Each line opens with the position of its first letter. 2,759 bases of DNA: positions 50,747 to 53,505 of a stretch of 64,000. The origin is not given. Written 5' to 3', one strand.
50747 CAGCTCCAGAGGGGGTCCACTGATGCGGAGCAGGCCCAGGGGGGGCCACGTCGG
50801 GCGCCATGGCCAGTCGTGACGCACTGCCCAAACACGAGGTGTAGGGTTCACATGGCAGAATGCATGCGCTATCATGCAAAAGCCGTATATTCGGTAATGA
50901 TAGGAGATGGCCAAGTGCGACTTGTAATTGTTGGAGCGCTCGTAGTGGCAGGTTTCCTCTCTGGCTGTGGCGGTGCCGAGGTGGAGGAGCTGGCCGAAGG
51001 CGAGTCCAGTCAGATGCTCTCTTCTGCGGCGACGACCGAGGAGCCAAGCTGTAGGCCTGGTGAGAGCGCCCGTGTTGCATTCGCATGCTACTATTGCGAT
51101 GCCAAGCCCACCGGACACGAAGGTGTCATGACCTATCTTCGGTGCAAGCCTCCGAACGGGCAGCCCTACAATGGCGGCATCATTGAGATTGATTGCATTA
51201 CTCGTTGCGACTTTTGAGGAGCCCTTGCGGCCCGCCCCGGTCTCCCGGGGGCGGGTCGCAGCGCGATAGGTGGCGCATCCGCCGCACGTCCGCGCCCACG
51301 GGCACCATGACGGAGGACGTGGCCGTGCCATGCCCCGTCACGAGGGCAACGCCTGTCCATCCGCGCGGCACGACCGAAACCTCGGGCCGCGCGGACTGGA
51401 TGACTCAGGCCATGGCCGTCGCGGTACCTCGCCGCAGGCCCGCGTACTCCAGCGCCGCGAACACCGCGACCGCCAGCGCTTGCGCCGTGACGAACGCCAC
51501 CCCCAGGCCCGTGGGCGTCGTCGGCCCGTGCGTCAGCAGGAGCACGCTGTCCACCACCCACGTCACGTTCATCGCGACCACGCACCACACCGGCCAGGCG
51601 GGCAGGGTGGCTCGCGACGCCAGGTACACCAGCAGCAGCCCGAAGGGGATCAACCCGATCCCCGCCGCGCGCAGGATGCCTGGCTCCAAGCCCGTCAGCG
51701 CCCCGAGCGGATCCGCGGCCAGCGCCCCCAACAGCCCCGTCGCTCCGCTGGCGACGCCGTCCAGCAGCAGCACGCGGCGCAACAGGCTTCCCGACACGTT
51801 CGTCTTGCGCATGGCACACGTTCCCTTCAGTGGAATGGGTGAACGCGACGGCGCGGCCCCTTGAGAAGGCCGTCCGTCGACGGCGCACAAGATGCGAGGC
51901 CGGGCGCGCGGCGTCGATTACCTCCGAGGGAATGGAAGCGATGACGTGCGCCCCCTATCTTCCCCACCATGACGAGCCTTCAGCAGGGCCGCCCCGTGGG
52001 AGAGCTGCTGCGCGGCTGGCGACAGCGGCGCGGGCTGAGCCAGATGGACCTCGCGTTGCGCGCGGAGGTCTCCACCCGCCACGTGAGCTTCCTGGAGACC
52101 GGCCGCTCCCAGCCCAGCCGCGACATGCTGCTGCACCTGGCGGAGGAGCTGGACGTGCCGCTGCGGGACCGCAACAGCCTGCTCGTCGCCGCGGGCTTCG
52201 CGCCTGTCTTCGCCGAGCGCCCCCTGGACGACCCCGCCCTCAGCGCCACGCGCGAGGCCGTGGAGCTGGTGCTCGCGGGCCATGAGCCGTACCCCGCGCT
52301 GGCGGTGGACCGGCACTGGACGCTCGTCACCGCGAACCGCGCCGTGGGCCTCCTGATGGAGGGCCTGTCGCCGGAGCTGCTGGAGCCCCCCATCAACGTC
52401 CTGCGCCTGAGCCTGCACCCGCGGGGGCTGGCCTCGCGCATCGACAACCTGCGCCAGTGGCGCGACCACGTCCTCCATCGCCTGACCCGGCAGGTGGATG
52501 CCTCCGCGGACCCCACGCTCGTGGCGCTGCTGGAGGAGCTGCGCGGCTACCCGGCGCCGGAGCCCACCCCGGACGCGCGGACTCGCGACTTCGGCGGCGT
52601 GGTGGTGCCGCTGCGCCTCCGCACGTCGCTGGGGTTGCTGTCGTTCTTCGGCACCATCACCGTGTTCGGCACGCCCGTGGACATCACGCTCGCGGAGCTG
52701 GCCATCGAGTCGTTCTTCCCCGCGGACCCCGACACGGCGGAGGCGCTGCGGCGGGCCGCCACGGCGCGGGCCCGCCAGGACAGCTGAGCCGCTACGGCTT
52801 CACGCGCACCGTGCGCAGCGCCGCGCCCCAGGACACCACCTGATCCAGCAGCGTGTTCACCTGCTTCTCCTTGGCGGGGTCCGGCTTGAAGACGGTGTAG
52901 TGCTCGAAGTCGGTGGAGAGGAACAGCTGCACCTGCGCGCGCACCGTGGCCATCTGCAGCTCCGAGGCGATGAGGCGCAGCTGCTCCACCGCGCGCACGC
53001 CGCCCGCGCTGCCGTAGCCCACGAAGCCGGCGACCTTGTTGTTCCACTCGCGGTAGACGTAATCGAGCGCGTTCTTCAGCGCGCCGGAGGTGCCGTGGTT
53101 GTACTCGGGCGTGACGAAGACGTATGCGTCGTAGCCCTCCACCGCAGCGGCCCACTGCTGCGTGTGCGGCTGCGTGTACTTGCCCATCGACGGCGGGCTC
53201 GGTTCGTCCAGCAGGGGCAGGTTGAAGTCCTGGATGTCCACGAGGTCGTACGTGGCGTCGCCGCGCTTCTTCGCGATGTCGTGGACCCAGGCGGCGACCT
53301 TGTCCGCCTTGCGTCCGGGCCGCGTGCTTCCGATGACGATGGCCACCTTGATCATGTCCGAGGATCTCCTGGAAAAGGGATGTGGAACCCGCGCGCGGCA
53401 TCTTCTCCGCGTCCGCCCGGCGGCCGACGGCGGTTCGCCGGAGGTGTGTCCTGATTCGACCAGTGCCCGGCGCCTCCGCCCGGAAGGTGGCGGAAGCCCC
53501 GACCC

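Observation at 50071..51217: Low-GC pocket encoding a divergent pair: secreted protein and a 106-aa Cys-rich lipoprotein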

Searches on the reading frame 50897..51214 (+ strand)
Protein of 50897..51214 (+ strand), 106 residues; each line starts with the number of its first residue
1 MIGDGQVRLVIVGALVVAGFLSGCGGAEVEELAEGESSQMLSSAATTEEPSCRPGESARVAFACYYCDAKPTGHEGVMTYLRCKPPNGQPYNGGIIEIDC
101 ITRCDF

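Call 4: search_protein_families(library=pfam, proteins=[window:50915-51214:+], max_evalue=1)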
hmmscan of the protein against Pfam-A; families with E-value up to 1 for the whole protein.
seq(100 aa): 0 families

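Call 5: search_protein_families(library=ncbifam, proteins=[window:50915-51214:+], max_evalue=1)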
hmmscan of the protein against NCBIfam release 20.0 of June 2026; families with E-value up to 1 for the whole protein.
seq(100 aa): 1 family
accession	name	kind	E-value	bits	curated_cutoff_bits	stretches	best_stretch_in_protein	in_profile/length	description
NF047847.2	SS_mature_LptM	equivalog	0.42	10.8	27.7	1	1-19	1-21/31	LPS translocon maturation chaperone LptM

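Call 6: find_homologous_proteins(query=window:50897-51214:+, max_evalue=0.01)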
Query seq(106 aa) (106 aa): 1 proteins with E <= 0.01 among 6 candidates.
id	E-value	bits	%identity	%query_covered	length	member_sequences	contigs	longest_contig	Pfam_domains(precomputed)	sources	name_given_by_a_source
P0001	1.7e-64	233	99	100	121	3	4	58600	-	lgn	-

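Call 12: find_encoding_contigs(protein=P0001, flank=8000, max_places=6)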
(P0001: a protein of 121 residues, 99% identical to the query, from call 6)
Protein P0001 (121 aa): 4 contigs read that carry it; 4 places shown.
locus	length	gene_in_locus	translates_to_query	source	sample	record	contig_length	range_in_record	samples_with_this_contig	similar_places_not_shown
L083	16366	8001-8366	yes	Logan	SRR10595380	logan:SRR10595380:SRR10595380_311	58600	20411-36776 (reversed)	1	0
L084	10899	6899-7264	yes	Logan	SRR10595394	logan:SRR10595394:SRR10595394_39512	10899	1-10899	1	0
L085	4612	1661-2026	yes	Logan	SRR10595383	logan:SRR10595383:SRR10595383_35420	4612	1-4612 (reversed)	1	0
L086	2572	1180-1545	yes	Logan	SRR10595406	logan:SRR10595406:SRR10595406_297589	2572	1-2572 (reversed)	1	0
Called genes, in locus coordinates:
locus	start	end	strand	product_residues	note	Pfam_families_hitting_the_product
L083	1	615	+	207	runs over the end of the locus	-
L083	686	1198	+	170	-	PF16697:Yop-YscD_cpl, PF00498:FHA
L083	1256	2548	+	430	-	PF00481:PP2C, PF13672:PP2C_2, PF00027:cNMP_binding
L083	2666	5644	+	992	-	PF00775:Dioxygenase_C (faint), PF02369:Big_1 (faint), PF07210:DUF1416 (faint), PF10670:DUF4198 (faint), PF11974:bMG3 (faint), PF13715:CarbopepD_reg_2 (faint), PF15976:CooC_C (faint), PF13620:CarboxypepD_reg, +4 more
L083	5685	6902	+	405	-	PF02441:Flavoprotein, PF04127:DFP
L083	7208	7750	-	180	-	-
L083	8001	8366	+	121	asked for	-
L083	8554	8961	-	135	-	-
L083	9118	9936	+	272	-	PF13560:HTH_31, PF01381:HTH_3, PF12844:HTH_19 (weak), PF17765:MLTR_LBD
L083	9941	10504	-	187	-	PF02525:Flavodoxin_2, PF03358:FMN_red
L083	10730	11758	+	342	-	PF03167:UDG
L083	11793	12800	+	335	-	PF00756:Esterase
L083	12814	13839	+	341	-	PF26370:KDD_N, PF00107:ADH_zinc_N (weak)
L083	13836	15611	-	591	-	PF00041:fn3, PF25059:FN3_DSCAM-DSCAML_C (faint), PF00041:fn3, PF00704:Glyco_hydro_18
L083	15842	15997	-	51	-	-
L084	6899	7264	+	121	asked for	-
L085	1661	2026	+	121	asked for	-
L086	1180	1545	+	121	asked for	-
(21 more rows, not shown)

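Call 70: search_protein_families(library=padloc, proteins=[window:50915-51214:+], max_evalue=0.1)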
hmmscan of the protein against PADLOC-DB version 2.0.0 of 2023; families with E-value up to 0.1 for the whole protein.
window:50915-51214:+ (100 aa): 0 families

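Call 71: search_protein_families(library=phrogs, proteins=[window:50915-51214:+], max_evalue=0.1)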
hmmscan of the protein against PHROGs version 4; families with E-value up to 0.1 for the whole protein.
window:50915-51214:+ (100 aa): 0 families

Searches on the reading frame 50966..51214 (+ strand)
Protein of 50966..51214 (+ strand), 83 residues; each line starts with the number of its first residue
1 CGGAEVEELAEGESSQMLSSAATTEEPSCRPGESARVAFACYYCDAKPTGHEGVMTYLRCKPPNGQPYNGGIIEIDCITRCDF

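Call 26: search_protein_representatives(protein=window:50966-51214:+)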
Query: 83 residues. Proteins with E-value up to 0.001 (for the whole library): 5; up to 1e-10: 3; up to 1e-30: 1. The best 5 are listed.
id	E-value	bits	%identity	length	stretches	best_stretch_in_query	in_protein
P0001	8.6e-50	182.8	99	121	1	1-83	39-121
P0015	3.2e-14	69.2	38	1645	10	35-58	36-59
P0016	8.0e-11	58.4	24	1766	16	34-79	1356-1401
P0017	6.8e-08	49.0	32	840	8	57-78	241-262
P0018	7.7e-05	39.3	32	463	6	38-75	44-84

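Call 29: search_protein_families(library=pfam, proteins=[P0016, P0017, P0015], max_evalue=10)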
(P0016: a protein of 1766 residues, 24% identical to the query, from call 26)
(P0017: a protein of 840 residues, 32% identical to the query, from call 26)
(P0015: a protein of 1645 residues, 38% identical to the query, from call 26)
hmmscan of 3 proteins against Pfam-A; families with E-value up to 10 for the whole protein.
P0016 (1766 aa): 7 families
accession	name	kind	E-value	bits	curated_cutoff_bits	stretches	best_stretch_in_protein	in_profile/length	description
PF02494.22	HYR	-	6e-165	536.5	21.7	16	1337-1417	1-81/81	HYR domain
PF18359.7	Tudor_5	-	2.6e-19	69.2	31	0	461-472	39-50/53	Histone methyltransferase Tudor domain 1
PF00354.24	Pentaxin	-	3.5e-19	69.7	25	2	1440-1608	14-186/194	Pentaxin family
PF13385.13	Laminin_G_3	-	1.3e-16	61.6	27.6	2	1438-1583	5-150/151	Concanavalin A-like lectin/glucanases superfamily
PF03559.20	Hexose_dehydrat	-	1.4e-06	28.3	25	0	743-789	82-128/203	NDP-hexose 2,3-dehydratase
PF00059.27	Lectin_C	-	1.2e-05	26.5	22.6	1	1645-1719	2-64/107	Lectin C-type domain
PF23832.1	DUF7202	-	0.068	13.9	27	0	697-718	28-49/70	Domain of unknown function (DUF7202)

P0017 (840 aa): 6 families
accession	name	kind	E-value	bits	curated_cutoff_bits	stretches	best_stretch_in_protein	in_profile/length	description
PF02494.22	HYR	-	1.7e-121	397.2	21.7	9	281-359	2-81/81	HYR domain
PF19077.6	Big_13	-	0.00088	20.2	27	2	296-359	36-100/102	Bacterial Ig-like domain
PF08191.17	LRR_adjacent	-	0.054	14.1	21.8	0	208-236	3-31/57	LRR adjacent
PF15218.11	SPATA25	-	0.074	13.3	27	1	345-392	146-193/228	Spermatogenesis-associated protein 25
PF16571.11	FBP_C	-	0.093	12.7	27.2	0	441-472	12-43/155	FBP C-terminal treble-clef zinc-finger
PF05345.18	He_PIG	-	1.5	9.7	24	1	488-518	64-96/96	Putative Ig domain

P0015 (1645 aa): 11 families
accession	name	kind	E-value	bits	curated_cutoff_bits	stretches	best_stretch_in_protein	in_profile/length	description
PF00096.32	zf-C2H2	-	1.9e-60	198.4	25.2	37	844-863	1-20/23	Zinc finger, C2H2 type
PF13465.12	zf-H2C2_2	-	9.5e-54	177.2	40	22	693-720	1-25/26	Zinc-finger double domain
PF13894.12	zf-C2H2_4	-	5.3e-50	163.9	27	34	1107-1128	1-22/24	C2H2-type zinc finger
PF05605.18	zf-Di19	-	1.8e-42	143.8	27.5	23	106-158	2-49/54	Drought induced 19 protein (Di19), zinc-binding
PF23225.1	zf-C2H2_7th_ZNF462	-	2.2e-23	82.1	27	21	1255-1289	3-37/42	Zinc finger protein 462, seventh C2H2 zinc finger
PF14369.11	Zn_ribbon_19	-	3.7e-17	62.6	30.8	0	26-47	8-29/35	zinc-ribbon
PF03970.18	Herpes_UL37_1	-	0.00036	20.3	25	0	1301-1332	213-244/267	Herpesvirus UL37 tegument protein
PF13909.12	zf-H2C2_5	-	0.0061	16.5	27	14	1010-1031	2-24/26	C2H2-type zinc-finger domain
PF24384.1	Ig_TMM62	-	0.0063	16.6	27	0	169-216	79-126/128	TMEM62 Ig-like domain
PF08743.15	Nse4_C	-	0.024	15.3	26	0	757-792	23-58/89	Nse4 C-terminal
PF21908.1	Cel124_C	-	0.58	10.6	27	0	45-108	104-168/172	Cel124 C-terminal catalytic domain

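Call 37: find_related_loci(query=window:50966-51214:+, collection=metagenome_contigs, flank=5000)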
Query window:50966-51214:+ (83 aa) in metagenome_contigs; peptide patterns used: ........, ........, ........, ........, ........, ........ (x = any residue, [..] = any of these).
584 stretches matched a pattern, but none encodes a relative of the query by tblastn (E <= 1e-3).

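Call 38: find_related_loci(query=window:50966-51214:+, collection=viral_contigs, flank=5000)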
Query window:50966-51214:+ (83 aa) in viral_contigs; peptide patterns used: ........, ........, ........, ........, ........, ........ (x = any residue, [..] = any of these).
12 stretches matched a pattern, but none encodes a relative of the query by tblastn (E <= 1e-3).

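Call 44: search_solved_structures(query=window:50966-51214:+, max_evalue=10, show_alignments=3)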
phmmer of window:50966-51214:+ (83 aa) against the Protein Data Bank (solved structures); distinct sequences matched with E-value up to 10: 1.
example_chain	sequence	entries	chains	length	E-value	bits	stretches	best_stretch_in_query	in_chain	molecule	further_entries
8g30_E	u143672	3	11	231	1.4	12.8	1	29-78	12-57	FNI19 Fab heavy chain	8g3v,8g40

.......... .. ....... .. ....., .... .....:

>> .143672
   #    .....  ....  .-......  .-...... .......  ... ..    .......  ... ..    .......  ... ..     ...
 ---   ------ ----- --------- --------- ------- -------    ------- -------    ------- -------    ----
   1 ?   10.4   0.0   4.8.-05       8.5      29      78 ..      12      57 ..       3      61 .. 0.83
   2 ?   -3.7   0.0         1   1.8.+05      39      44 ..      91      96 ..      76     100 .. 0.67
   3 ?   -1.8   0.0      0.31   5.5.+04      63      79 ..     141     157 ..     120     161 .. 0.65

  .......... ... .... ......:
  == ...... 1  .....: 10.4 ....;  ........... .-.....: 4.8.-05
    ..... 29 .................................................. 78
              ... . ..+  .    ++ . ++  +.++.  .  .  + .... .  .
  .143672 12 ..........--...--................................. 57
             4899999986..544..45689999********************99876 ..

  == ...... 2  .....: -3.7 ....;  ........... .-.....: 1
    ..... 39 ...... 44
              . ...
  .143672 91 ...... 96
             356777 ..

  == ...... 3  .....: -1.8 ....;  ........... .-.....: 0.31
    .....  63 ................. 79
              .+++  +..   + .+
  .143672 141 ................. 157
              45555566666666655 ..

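Call 48: search_dna_similar(query=window:50966-51214:+, collection=plasmids, mode=protein, max_evalue=1, max_rows=8)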
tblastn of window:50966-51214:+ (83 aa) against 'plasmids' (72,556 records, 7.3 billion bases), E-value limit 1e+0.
No match.

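Call 49: search_dna_similar(query=window:50966-51214:+, collection=phages, mode=protein, max_evalue=1, max_rows=8)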
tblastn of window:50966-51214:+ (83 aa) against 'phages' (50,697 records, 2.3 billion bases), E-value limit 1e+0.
No match.

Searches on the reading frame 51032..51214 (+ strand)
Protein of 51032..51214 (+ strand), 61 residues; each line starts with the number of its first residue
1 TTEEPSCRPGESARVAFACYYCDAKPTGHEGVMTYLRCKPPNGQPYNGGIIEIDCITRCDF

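Call 29: search_protein_families(library=pfam, proteins=[window:51032-51214:+], max_evalue=10)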
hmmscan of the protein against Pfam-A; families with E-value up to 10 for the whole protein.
window:51032-51214:+ (61 aa): 0 families

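Call 32: predict_structure(protein=window:51032-51214:+)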
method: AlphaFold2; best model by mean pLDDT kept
length: 61 residues; sequences in the alignment: 1
mean_pLDDT: 47.5   pTM: 0.24
mean pLDDT of the five models: 47.5, 45.5, 40.5, 40.3, 40.0
residues with pLDDT >= 90: 0; 70-90: 0; 50-70: 21; < 50: 40
segments of 3 or more residues with pLDDT < 50: 1-5, 18-20, 22-37, 39-42, 46-48, 57-61
pLDDT, mean of each block of 10 residues (from residue 1): 50 50 45 45 49 48 40
secondary structure, 60 per line:
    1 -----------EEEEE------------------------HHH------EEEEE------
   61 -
elements in order: E12-16 E50-54

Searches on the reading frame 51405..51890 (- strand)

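Call 4: search_protein_families(library=pfam, proteins=[window:51405-51890:-], max_evalue=1)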
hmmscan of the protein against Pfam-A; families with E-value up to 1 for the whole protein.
window:51405-51890:- (161 aa): 0 families

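Call 70: search_protein_families(library=padloc, proteins=[window:51405-51812:-], max_evalue=0.1)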
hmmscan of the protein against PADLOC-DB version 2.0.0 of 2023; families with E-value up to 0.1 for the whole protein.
window:51405-51812:- (135 aa): 0 families

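Call 71: search_protein_families(library=phrogs, proteins=[window:51405-51812:-], max_evalue=0.1)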
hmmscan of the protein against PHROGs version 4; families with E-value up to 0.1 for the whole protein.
window:51405-51812:- (135 aa): 1 family
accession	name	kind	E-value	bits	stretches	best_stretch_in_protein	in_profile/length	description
phrog_16561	-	other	0.0018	19.7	1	67-114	4-51/68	ATPase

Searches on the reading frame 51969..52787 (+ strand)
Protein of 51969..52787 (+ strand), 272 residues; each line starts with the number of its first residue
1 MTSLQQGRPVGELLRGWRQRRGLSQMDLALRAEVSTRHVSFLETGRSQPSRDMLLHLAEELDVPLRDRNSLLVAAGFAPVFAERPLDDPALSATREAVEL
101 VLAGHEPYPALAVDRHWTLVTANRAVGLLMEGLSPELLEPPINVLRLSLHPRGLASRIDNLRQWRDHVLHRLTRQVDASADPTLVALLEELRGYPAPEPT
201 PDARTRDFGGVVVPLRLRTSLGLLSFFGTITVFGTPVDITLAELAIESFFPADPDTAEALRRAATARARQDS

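Call 4: search_protein_families(library=pfam, proteins=[window:51969-52787:+], max_evalue=1)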
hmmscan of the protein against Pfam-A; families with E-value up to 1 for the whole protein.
window:51969-52787:+ (272 aa): 6 families
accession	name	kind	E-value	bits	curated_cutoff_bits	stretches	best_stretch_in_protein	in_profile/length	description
PF17765.7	MLTR_LBD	-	2.1e-27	96.7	26.3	1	95-262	2-167/168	MmyB-like transcription regulator ligand binding domain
PF13560.12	HTH_31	-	6.3e-10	39.7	27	1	11-70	3-63/64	Helix-turn-helix domain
PF01381.28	HTH_3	-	1.3e-09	38.4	23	1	15-66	2-53/55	Helix-turn-helix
PF12844.13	HTH_19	-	1.5e-05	25.3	30.2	1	11-65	1-55/64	Helix-turn-helix domain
PF13413.12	HTH_25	-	0.032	14.5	24.6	1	13-47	1-35/62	Helix-turn-helix domain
PF07022.19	Phage_CI_repr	-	0.049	14.4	22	1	24-66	13-55/65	Bacteriophage CI repressor helix-turn-helix domain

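Call 70: search_protein_families(library=padloc, proteins=[window:51969-52787:+], max_evalue=0.1)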
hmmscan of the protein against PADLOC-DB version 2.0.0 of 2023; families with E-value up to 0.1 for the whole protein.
window:51969-52787:+ (272 aa): 15 families
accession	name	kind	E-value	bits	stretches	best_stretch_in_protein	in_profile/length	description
PDLC02926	HTH_VI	-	5.9e-11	40.5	1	11-65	3-57/92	-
PDLC04142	capH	-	4.3e-07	28.9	1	10-63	7-60/103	capH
PDLC03949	RmrA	-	1.2e-06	25.7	1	18-65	11-58/363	-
PDLC03947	RmrA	-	7.7e-06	23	1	8-65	10-67/383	-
PDLC03952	RmrA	-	2.6e-05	21.2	1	13-65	26-78/395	-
PDLC03954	RmrA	-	8.7e-05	19.6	1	11-64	12-65/380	-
PDLC03944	RmrA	-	0.00011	19.4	1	11-65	8-62/384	-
PDLC03948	RmrA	-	0.00014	18.8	1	11-65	10-64/397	-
PDLC03955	RmrA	-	0.00019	18.8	1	18-65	29-76/371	-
PDLC03951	RmrA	-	0.00024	18.2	1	13-65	12-64/400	-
PDLC03946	RmrA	-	0.0006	16.7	1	17-65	10-58/357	-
PDLC03956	RmrA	-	0.0033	14.5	1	17-64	16-64/399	-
PDLC03953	RmrA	-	0.0048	14.2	1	10-65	6-61/373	-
PDLC03664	Control_protein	-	0.011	14.2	1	11-66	15-70/74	control protein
PDLC03943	RmrA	-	0.027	11.5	1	12-64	5-57/370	-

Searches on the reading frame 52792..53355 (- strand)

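Call 70: search_protein_families(library=padloc, proteins=[window:52792-53355:-], max_evalue=0.1)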
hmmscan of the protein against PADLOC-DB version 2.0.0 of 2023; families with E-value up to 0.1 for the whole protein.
window:52792-53355:- (187 aa): 1 family
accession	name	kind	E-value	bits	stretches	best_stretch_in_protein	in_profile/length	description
PDLC02039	Cas5d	-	0.036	11.8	1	90-184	32-130/233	-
